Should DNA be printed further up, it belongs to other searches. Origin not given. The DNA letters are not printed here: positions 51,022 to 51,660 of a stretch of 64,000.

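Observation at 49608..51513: GGN-repeat lipoprotein co-transcribed with a protein made of six tandem 16-residue repeats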

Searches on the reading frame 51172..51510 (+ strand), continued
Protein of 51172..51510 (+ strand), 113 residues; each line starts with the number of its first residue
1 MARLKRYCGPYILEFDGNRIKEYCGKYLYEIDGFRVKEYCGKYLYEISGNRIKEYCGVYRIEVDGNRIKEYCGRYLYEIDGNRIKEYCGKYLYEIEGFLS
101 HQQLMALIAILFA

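Call 56: search_protein_families(library=pfam, proteins=[P0012, P0026, P0034, P0038, P0048, P0018, P0028, P0040, P0073, P0064], max_evalue=0.01)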
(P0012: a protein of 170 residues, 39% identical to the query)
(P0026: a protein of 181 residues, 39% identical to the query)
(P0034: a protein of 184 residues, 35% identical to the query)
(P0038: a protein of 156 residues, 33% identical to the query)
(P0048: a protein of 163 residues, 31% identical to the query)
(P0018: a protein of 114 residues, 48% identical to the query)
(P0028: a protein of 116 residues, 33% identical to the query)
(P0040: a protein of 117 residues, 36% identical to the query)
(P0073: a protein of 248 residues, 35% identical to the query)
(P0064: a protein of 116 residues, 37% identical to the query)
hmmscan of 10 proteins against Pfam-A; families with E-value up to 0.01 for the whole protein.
P0012 (170 aa): 3 families
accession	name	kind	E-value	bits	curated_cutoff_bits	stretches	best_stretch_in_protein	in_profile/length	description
PF21785.3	Bflower_2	-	1.4e-07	31.8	38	1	58-153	6-101/112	5-fold beta-flower protein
PF21786.3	Bflower_3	-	1.6e-07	31.7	34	1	77-150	10-99/125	6-fold beta flower protein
PF21784.3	Bflower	-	0.00013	22.7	25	1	88-155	3-71/116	4-fold beta flower protein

P0026 (181 aa): 4 families
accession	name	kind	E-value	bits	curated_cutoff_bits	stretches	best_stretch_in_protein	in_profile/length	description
PF21785.3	Bflower_2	-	2.5e-10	40.6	38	1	67-167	3-103/112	5-fold beta-flower protein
PF21786.3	Bflower_3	-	7.7e-10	39.2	34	1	72-163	9-120/125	6-fold beta flower protein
PF14685.13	PDZ_Tricorn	-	0.0033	17.8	25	0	67-89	37-59/88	Tricorn protease PDZ domain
PF11012.13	DUF2850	-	0.0075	17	22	0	117-140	29-52/79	Protein of unknown function (DUF2850)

P0034 (184 aa): 4 families
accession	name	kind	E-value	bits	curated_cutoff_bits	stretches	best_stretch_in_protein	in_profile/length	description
PF21786.3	Bflower_3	-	0.00013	22.3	34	1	79-172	8-121/125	6-fold beta flower protein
PF22267.1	MlrA_C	-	0.0036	18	27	0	72-104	39-71/77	Transcriptional regulator MlrA, C-terminal domain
PF21784.3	Bflower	-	0.0065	17.3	25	0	81-121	16-57/116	4-fold beta flower protein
PF11012.13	DUF2850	-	0.0073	17.1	22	0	146-165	34-53/79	Protein of unknown function (DUF2850)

P0038 (156 aa): 2 families
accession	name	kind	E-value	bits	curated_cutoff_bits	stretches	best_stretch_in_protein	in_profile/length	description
PF21784.3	Bflower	-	0.00032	21.5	25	1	55-105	2-53/116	4-fold beta flower protein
PF21786.3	Bflower_3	-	0.00051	20.4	34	1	51-129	8-102/125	6-fold beta flower protein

P0048 (163 aa): 2 families
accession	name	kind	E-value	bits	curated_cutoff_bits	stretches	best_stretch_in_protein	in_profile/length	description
PF21784.3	Bflower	-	0.00021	22.1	25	0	54-103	13-60/116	4-fold beta flower protein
PF21786.3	Bflower_3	-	0.00024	21.4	34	1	57-140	7-86/125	6-fold beta flower protein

P0018 (114 aa): 0 families

P0028 (116 aa): 3 families
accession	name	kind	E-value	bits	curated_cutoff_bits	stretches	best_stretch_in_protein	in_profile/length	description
PF21785.3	Bflower_2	-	6.4e-06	26.4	38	1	5-82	21-98/112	5-fold beta-flower protein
PF14903.11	WG_beta_rep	-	0.00021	21.7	25.6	0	18-35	17-34/35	WG containing repeat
PF21786.3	Bflower_3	-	0.0029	17.9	34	0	6-99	7-118/125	6-fold beta flower protein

P0040 (117 aa): 1 family
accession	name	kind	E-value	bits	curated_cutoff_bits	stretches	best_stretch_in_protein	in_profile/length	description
PF21786.3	Bflower_3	-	2.4e-05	24.7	34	1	7-85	7-100/125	6-fold beta flower protein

P0073 (248 aa): 0 families

P0064 (116 aa): 0 families

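Call 59: search_protein_families(library=pfam, alignment_id=A4, max_evalue=0.00001)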
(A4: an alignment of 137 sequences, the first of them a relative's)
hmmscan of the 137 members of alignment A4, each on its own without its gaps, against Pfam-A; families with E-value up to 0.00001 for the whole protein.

A. member 1, L002:2760-4220:- (487 aa): 2 families
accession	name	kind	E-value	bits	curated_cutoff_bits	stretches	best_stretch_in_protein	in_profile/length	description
PF13416.11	SBP_bac_8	-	2.3e-20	74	27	1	82-408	19-273/279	Bacterial extracellular solute-binding protein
PF01547.30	SBP_bac_1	-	2.3e-08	34.8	26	1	58-366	10-289/307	Bacterial extracellular solute-binding protein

B. families by the number of members that match (of 137 scanned): 126 families (the first 25 are shown)
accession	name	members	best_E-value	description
PF00860.26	Xan_ur_permease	8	1.1e-66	Permease family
PF00383.29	dCMP_cyt_deam_1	8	2.3e-29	Cytidine and deoxycytidylate deaminase zinc-binding region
PF14437.12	MafB19-deam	8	5.7e-26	MafB19-like deaminase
PF04525.18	LOR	8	6.7e-12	LURP-one-related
PF00990.26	GGDEF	7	2.3e-35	Diguanylate cyclase, GGDEF domain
PF00563.25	EAL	6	5.8e-61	EAL domain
PF00005.33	ABC_tran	6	2.5e-32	ABC transporter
PF00664.28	ABC_membrane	4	1.1e-46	ABC transporter transmembrane region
PF00149.33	Metallophos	4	2.5e-09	Calcineurin-like phosphoesterase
PF14278.11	TetR_C_8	4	6.1e-09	Transcriptional regulator C-terminal region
PF03415.19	Peptidase_C11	3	2.3e-36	Clostripain family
PF02368.24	Big_2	3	5.6e-28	Bacterial Ig-like domain (group 2)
PF13173.12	AAA_14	3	1.3e-26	AAA domain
PF01966.28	HD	3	2.9e-18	HD domain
PF01381.28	HTH_3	3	1.1e-17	Helix-turn-helix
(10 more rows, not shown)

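Call 61: find_encoding_contigs(protein=P0010, flank=5000, max_places=3)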
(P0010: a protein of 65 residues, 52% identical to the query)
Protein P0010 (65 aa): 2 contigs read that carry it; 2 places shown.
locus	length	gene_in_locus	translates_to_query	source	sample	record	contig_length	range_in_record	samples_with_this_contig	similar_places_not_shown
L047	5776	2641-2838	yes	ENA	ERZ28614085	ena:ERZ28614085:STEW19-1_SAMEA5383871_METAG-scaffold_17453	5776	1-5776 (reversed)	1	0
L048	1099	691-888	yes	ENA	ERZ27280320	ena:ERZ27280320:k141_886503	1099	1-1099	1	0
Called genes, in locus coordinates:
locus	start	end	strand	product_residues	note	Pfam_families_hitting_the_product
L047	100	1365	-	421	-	PF05893:LuxC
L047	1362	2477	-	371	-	PF04443:LuxE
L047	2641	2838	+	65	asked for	-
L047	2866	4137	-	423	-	PF02492:cobW, PF07683:CobW_C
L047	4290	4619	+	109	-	-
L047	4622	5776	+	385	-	?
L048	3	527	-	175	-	?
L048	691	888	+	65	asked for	-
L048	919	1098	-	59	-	?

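Call 62: find_encoding_contigs(protein=P0005, flank=5000, max_places=3)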
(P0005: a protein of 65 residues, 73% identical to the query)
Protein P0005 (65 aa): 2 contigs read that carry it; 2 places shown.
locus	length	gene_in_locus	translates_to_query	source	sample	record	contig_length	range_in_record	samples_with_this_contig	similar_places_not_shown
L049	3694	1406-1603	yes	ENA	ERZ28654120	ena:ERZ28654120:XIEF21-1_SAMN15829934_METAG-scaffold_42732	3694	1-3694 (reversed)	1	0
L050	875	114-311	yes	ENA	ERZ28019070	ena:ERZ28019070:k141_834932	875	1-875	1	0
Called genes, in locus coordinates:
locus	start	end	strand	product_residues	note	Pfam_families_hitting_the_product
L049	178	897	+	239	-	PF07947:YhhN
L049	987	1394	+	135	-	PF01590:GAF, PF13185:GAF_2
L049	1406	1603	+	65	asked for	PF21388:SPATA2_PUB-like (faint)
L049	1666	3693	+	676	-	?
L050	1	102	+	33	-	?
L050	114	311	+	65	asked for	PF21388:SPATA2_PUB-like (faint)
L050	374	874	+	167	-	?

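Call 69: search_solved_structures(query=A5, max_evalue=10, show_alignments=1)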
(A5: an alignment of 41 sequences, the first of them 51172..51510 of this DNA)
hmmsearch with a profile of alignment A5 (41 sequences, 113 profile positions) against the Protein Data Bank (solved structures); distinct sequences matched with E-value up to 10: 12.
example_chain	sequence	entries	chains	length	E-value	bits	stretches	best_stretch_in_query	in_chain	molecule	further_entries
7nhl_0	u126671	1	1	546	0.0064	19.7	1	10-50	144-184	Lincosamide-streptogramin A resistance protein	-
6nu2_AP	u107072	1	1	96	0.21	14.8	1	56-112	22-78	28S ribosomal protein S18c, mitochondrial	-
9ojm_P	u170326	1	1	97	0.21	14.8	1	56-112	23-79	28S ribosomal protein S18c, mitochondrial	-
3j9m_AP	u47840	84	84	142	0.47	13.7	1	56-112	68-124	bS18m (bS18c) | 28S ribosomal protein S18c, mitochondrial | Small ribosomal subunit protein bS18m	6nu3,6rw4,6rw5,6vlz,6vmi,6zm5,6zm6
2odd_A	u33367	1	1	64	0.59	13.4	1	54-92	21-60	Protein CBFA2T1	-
6c1d_P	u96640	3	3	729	0.6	13.4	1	62-102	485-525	Unconventional myosin-Ib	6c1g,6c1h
5zlu_EE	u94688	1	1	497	0.61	13.3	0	19-52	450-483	Macrolide efflux protein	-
4l79_A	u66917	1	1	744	0.62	13.3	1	62-102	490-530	Unconventional myosin-Ib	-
5v7x_A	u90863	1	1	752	0.64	13.3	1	62-102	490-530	Unconventional myosin-Ib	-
6ams_A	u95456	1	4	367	1.9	11.8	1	20-70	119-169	Beta sliding clamp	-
4tsz_A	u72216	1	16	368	1.9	11.8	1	20-70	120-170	DNA polymerase III subunit beta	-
4tr8_A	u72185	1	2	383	2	11.7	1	20-70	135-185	DNA polymerase III subunit beta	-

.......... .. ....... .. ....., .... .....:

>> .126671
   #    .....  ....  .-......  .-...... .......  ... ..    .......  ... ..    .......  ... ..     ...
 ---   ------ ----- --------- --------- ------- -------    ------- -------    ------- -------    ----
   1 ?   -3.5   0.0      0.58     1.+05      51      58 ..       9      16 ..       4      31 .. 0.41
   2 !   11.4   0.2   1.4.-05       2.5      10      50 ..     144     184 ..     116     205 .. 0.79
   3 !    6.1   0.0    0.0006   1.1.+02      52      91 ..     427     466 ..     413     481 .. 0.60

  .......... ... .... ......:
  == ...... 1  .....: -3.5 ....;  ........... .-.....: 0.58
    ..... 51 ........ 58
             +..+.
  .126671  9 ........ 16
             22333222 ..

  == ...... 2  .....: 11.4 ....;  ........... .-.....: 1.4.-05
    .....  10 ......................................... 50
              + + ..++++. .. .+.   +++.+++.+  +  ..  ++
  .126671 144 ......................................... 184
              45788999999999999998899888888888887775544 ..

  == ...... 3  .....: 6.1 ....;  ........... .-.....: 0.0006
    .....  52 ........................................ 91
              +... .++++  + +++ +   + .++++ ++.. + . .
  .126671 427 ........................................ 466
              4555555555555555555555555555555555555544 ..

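Call 72: find_encoding_contigs(protein=P0028, flank=4000, max_places=4)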
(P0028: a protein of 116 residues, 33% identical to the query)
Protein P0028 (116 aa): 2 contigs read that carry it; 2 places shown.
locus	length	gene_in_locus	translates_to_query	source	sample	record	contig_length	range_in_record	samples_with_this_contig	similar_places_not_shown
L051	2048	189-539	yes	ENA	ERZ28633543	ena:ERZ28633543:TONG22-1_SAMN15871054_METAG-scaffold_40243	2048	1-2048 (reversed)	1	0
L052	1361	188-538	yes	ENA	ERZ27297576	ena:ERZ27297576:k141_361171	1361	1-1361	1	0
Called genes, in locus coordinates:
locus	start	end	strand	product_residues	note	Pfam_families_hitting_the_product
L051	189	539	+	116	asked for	PF21785:Bflower_2 (weak)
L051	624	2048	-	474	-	?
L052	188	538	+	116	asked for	PF21785:Bflower_2 (weak)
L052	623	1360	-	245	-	?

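Call 73: find_encoding_contigs(protein=P0012, flank=4000, max_places=3)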
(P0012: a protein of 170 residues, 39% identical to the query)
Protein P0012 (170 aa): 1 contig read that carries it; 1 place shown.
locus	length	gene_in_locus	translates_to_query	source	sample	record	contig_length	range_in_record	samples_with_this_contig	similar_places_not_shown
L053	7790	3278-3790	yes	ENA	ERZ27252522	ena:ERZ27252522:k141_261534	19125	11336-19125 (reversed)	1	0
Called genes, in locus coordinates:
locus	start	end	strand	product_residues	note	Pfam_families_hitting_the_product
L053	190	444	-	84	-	-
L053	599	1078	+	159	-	-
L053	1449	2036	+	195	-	-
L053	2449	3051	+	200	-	-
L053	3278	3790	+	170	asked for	PF21785:Bflower_2, PF21786:Bflower_3 (weak)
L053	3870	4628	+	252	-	PF05099:TerB (faint), PF23127:DotM_C (faint)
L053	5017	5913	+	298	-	-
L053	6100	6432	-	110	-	-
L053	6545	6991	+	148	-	-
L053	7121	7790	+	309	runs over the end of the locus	-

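Call 79: find_related_loci(query=A5, collection=viral_contigs, flank=4000)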
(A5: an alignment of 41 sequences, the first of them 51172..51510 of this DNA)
Query A5 (113 aa) in viral_contigs; peptide patterns used: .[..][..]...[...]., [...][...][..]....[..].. (x = any residue, [..] = any of these).
55 stretches matched a pattern, but none encodes a relative of the query by tblastn (E <= 1e-3).

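Call 80: find_related_loci(query=A5, collection=metagenome_contigs, flank=4000)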
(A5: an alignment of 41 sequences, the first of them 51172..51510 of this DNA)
Query A5 (113 aa) in metagenome_contigs; peptide patterns used: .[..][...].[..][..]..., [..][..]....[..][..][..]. (x = any residue, [..] = any of these).
138 stretches matched a pattern; 92 encode a relative of the query (tblastn E <= 1e-3); the best 80 are kept; 80 distinct loci.
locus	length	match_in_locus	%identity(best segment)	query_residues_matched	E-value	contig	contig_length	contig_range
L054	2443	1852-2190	76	1-113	2e-55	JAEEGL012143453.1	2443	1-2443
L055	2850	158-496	73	1-113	6e-54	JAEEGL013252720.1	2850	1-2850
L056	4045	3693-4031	73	1-113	1e-53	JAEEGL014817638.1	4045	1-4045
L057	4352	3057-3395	73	1-113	8e-52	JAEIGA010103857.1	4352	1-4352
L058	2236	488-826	66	1-113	1e-50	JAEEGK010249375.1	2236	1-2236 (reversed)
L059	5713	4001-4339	69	1-113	5e-50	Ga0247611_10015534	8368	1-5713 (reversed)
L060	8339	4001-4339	68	1-113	7e-50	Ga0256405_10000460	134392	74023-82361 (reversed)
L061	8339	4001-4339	70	1-113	1e-49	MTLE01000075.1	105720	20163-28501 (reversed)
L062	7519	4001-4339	67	1-113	1e-49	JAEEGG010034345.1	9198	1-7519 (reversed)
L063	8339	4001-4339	67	1-113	3e-49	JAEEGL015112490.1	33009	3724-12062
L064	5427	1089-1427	65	1-113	3e-49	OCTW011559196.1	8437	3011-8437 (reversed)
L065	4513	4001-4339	71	1-113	3e-49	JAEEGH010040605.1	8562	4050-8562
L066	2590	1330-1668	70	1-113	5e-49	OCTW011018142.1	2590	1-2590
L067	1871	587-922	63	2-113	2e-49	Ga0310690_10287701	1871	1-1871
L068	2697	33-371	68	1-113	3e-48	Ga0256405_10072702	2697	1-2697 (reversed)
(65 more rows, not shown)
